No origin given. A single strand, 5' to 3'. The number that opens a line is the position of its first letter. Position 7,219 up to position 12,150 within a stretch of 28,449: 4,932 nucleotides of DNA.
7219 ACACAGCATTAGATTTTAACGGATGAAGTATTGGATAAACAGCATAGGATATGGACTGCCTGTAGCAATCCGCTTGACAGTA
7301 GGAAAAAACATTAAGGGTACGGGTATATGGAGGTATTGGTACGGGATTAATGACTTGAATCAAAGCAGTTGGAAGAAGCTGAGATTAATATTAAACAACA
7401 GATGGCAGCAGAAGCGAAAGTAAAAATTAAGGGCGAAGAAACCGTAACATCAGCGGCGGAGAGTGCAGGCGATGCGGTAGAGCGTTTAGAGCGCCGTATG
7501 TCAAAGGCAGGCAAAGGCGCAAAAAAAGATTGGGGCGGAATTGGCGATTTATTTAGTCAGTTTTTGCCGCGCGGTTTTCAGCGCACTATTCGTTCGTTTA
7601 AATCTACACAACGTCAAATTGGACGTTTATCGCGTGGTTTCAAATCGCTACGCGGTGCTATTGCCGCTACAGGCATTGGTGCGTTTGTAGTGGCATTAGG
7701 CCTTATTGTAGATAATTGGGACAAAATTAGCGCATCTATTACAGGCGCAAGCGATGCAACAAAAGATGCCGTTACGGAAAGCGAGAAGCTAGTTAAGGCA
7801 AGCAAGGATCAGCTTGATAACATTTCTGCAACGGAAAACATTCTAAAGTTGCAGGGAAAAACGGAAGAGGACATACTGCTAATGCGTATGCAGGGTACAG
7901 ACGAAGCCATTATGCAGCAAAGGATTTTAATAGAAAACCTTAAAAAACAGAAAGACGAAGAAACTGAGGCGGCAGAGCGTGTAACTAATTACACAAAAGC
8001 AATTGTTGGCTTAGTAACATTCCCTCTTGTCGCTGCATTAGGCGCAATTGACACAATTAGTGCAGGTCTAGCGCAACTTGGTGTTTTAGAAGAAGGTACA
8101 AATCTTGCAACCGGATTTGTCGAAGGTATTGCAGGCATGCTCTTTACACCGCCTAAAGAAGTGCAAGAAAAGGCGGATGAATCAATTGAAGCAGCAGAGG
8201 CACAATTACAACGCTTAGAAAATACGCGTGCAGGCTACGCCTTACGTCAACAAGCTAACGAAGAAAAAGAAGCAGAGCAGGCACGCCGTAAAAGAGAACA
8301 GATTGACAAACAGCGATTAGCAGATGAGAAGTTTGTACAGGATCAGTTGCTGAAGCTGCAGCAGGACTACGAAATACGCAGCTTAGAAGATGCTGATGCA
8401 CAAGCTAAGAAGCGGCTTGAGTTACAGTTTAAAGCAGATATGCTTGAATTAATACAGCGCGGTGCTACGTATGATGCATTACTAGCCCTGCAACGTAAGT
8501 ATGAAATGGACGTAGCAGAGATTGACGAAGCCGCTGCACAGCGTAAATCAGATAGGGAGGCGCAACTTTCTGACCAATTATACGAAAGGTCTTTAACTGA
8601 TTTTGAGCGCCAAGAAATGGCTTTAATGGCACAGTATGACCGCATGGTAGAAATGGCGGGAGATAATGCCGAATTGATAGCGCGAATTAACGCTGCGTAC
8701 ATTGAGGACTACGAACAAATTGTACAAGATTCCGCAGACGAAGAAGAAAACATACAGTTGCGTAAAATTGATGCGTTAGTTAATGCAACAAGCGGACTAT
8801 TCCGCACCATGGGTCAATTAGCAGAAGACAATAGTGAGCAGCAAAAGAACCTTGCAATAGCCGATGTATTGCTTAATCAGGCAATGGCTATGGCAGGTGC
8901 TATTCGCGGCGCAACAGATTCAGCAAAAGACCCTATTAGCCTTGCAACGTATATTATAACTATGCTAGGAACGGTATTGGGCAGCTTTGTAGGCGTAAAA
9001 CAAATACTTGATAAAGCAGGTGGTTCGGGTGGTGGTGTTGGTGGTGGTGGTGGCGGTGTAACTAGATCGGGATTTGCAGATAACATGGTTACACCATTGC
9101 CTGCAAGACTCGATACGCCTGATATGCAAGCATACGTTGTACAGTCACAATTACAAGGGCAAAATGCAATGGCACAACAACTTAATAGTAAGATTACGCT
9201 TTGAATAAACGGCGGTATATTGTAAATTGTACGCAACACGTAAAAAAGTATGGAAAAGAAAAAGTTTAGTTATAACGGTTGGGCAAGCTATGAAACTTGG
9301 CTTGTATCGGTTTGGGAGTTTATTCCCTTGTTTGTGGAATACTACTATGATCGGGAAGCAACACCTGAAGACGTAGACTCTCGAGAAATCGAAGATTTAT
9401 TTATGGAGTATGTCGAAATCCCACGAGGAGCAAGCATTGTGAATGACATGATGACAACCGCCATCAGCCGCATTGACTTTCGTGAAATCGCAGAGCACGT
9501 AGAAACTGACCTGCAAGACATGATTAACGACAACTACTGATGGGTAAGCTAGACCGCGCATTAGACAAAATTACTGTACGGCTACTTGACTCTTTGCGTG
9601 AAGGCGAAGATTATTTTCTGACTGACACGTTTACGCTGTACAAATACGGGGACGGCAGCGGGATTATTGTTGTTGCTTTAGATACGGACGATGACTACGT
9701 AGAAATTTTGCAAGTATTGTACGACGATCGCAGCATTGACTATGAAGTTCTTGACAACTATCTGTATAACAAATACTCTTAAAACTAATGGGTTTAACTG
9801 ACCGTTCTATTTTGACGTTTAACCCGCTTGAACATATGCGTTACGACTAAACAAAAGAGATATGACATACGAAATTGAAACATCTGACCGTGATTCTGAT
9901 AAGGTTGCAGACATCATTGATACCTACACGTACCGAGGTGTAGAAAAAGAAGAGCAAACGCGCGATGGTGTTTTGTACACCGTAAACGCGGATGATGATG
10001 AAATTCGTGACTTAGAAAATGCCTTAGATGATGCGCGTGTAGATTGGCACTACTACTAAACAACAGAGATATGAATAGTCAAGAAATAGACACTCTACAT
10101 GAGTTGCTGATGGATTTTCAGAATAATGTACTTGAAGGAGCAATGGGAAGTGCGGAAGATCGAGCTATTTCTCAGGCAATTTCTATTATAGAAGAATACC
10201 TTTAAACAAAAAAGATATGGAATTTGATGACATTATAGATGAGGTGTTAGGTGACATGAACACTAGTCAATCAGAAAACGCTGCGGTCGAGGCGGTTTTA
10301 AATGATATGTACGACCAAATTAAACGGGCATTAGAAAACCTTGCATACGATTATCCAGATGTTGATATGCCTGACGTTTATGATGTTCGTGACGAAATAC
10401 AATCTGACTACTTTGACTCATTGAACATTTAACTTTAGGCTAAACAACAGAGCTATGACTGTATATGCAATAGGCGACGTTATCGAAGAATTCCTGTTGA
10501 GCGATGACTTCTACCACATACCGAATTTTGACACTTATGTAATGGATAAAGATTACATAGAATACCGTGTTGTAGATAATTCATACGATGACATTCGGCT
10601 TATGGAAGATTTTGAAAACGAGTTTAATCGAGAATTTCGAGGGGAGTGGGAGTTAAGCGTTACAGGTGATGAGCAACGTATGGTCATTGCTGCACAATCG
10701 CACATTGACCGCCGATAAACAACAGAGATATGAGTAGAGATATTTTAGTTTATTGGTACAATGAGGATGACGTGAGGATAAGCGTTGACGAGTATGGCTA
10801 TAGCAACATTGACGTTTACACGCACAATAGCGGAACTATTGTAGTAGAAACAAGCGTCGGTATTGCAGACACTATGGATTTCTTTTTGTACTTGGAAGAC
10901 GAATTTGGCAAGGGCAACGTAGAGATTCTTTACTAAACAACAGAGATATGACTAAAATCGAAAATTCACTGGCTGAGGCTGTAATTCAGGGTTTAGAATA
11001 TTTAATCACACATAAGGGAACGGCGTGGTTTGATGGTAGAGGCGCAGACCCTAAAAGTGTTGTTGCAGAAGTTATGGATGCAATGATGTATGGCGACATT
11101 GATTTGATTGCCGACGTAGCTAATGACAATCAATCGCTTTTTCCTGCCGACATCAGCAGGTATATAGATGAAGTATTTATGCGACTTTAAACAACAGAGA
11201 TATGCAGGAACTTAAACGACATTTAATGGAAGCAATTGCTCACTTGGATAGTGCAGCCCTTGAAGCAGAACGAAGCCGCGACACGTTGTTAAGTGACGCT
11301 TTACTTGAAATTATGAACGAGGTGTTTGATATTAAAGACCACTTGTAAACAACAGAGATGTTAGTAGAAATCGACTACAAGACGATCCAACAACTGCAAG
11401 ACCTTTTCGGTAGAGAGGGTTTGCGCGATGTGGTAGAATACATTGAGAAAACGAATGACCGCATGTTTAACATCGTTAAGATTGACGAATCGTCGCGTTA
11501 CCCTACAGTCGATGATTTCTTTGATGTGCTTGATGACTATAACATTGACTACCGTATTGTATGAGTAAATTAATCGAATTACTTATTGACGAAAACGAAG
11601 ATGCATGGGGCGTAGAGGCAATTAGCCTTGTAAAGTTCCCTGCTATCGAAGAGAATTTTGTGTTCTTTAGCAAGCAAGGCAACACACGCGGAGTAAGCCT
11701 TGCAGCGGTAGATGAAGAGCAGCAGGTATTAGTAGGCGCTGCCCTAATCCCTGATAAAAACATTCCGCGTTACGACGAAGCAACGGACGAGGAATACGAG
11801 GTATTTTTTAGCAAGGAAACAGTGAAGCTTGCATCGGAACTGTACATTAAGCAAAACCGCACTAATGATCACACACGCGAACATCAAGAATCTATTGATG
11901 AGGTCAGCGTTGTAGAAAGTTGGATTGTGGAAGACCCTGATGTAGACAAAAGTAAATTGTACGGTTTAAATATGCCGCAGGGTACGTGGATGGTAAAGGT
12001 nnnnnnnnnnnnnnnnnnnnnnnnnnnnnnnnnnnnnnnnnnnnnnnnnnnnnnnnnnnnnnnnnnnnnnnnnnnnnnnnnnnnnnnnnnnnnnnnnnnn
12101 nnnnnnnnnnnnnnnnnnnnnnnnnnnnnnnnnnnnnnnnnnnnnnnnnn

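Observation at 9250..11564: Battery of about 11 hyper-acidic 44-96 aa proteins wedged between tail and head genes: candidate anti-defence / DNA-mimic or ejected-protein set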

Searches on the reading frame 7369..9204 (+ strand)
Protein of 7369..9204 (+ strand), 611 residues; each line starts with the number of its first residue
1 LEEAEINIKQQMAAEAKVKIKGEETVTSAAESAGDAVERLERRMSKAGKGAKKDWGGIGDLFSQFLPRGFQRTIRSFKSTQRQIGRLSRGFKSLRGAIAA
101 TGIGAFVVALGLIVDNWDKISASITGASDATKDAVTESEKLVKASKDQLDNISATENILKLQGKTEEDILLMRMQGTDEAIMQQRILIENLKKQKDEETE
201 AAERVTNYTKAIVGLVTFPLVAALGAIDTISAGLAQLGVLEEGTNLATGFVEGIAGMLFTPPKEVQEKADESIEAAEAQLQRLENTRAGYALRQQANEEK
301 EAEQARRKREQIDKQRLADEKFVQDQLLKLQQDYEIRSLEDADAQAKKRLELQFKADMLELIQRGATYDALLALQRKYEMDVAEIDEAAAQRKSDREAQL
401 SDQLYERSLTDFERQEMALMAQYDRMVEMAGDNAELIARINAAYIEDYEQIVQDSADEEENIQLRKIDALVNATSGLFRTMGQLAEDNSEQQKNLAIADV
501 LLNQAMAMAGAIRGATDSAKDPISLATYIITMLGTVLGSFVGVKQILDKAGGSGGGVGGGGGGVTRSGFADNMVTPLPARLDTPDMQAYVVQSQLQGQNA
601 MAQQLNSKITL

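Call 7: search_protein_families(library=pfam, proteins=[window:7369-9204:+], max_evalue=0.01)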
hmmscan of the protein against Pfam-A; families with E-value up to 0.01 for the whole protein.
window:7369-9204:+ (611 aa): 0 families

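Call 9: search_protein_families(library=phrogs, proteins=[window:7369-9204:+], max_evalue=0.01)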
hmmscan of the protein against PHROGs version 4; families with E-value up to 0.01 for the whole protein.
window:7369-9204:+ (611 aa): 1 family
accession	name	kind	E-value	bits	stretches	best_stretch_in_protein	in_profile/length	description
phrog_24676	-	tail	1.2e-06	28.4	1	95-518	90-476/587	tail length tape measure protein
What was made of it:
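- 7369..9204 (+): Tape-measure-like protein. It is the upstream border of the island. phrog_24676, E 1.2e-6 (call 9).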

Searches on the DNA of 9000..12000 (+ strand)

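Call 6: search_dna_similar(query=window:9000-12000:+, collection=phages, mode=distant)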
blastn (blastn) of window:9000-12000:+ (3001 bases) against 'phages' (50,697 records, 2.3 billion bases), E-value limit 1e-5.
No match.
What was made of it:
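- Tried and rejected: Nucleotide search of 9000-12000 against 50,697 GenBank phages found no match (call 6).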
